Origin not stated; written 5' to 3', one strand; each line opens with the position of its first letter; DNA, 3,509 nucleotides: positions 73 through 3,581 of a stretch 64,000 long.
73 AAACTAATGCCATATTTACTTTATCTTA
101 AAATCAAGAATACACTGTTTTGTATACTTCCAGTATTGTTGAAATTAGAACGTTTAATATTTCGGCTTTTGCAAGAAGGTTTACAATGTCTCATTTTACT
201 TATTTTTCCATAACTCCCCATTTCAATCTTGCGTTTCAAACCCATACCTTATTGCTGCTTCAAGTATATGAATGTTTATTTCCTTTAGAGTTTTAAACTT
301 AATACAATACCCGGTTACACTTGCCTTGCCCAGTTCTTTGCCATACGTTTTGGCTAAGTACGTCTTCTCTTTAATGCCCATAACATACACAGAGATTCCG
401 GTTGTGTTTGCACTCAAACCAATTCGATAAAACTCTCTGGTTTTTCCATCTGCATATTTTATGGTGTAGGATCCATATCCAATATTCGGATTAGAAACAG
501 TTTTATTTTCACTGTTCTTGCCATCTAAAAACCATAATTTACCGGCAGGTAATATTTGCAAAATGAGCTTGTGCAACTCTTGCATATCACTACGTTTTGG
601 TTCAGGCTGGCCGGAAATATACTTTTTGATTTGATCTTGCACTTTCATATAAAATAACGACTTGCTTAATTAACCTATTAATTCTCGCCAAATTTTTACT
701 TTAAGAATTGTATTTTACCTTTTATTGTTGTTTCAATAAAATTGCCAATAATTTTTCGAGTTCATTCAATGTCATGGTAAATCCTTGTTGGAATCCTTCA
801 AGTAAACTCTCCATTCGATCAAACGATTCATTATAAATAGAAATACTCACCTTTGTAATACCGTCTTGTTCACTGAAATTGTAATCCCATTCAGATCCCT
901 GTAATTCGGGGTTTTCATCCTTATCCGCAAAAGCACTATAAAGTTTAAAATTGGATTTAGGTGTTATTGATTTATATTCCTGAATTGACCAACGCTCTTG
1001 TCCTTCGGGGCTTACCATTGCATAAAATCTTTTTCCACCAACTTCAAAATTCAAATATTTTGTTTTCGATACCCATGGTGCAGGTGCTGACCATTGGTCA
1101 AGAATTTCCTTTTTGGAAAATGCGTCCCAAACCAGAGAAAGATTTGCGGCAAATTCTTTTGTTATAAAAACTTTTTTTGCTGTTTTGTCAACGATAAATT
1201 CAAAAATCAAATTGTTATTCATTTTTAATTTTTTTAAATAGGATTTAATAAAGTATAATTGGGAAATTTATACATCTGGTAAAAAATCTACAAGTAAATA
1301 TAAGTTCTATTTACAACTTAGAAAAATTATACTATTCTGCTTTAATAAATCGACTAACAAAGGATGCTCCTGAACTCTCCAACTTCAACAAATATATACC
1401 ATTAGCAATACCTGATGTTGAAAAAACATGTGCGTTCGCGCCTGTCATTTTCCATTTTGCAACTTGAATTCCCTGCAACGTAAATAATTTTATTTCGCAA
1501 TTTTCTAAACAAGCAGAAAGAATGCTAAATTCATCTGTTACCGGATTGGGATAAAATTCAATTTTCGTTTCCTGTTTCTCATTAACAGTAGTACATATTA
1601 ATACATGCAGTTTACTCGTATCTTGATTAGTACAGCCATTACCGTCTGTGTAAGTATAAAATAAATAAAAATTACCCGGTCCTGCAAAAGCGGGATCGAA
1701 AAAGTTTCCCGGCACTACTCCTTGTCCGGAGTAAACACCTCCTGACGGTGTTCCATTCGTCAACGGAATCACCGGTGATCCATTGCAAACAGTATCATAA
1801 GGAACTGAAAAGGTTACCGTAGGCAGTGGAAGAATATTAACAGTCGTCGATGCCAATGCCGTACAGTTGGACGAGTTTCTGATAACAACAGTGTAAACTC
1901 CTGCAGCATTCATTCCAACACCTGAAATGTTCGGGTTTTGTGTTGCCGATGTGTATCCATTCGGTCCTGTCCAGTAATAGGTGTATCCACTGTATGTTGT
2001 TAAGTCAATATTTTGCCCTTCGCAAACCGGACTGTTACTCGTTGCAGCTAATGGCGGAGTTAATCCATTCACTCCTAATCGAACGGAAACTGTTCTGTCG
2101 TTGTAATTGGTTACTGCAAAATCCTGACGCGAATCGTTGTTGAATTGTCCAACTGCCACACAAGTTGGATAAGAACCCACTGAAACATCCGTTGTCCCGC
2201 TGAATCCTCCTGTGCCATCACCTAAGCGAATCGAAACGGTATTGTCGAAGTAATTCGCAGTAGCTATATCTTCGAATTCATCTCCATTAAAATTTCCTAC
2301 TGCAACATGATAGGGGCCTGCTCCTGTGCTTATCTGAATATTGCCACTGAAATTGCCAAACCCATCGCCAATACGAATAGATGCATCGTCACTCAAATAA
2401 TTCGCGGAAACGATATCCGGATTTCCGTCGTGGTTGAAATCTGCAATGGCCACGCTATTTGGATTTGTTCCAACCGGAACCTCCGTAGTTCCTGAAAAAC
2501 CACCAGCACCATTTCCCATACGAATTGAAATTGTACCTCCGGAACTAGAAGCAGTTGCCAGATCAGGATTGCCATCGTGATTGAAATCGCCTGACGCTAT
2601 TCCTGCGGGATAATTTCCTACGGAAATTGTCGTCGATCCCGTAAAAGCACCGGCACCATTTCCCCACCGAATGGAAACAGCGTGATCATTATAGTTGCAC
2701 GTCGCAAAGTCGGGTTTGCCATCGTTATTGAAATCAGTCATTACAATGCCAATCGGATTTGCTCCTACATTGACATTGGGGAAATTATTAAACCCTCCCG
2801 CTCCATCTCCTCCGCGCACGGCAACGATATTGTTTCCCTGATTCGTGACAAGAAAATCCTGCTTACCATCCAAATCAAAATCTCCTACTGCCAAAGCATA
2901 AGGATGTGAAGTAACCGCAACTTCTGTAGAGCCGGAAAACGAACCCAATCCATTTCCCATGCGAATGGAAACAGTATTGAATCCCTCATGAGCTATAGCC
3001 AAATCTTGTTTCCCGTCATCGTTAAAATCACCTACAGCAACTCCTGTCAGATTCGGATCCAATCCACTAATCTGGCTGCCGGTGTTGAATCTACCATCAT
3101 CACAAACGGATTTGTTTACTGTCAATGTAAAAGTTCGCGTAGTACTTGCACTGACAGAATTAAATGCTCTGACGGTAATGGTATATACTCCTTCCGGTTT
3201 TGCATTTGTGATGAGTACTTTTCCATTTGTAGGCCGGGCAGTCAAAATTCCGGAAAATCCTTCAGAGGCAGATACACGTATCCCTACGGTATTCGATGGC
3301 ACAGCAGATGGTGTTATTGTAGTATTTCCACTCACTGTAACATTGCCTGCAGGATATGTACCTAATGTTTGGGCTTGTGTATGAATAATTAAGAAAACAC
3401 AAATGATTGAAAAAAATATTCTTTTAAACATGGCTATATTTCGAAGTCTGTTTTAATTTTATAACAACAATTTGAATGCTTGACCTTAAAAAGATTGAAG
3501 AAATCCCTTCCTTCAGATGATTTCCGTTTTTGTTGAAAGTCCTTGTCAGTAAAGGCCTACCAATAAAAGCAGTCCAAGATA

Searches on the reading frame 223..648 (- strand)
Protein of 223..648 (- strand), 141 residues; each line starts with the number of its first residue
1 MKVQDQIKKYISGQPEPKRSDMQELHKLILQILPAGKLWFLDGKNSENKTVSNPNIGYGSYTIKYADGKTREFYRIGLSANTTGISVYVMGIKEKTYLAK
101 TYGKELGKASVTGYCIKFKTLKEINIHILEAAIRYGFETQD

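Call 59: search_protein_families(library=pfam, proteins=[window:223-648:-], max_evalue=0.0001)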
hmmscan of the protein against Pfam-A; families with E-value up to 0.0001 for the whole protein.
window:223-648:- (141 aa): 1 family
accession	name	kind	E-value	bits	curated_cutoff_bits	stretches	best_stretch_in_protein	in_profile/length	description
PF08818.16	DUF1801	-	1.4e-06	29.1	27.2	1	18-134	1-82/85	Domain of unknown function (DU1801)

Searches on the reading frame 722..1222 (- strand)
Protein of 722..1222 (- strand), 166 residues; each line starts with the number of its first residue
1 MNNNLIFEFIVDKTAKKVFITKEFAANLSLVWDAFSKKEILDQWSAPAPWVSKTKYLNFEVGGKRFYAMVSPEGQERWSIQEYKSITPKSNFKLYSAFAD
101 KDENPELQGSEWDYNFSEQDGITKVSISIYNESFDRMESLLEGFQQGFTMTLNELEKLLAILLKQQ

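Call 59: search_protein_families(library=pfam, proteins=[window:722-1222:-], max_evalue=0.0001)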
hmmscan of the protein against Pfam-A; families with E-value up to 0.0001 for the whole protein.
window:722-1222:- (166 aa): 1 family
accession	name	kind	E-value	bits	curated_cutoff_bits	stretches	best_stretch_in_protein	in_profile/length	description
PF08327.17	AHSA1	-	5.5e-14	52.9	22.1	1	26-159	2-124/125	Activator of Hsp90 ATPase homolog 1-like protein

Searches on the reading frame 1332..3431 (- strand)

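Call 59: search_protein_families(library=pfam, proteins=[window:1332-3431:-], max_evalue=0.0001)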
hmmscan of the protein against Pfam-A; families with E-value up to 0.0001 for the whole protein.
window:1332-3431:- (699 aa): 3 families
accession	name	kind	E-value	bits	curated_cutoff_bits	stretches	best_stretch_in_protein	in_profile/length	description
PF13517.12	FG-GAP_3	-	3.2e-51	172.2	26.9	6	282-341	1-60/61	FG-GAP-like repeat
PF01839.29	FG-GAP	-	4.1e-28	97.2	22.1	1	177-211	2-33/37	FG-GAP repeat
PF18962.6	Por_Secre_tail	-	7.1e-11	42.7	27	1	627-696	2-74/75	Secretion system C-terminal sorting domain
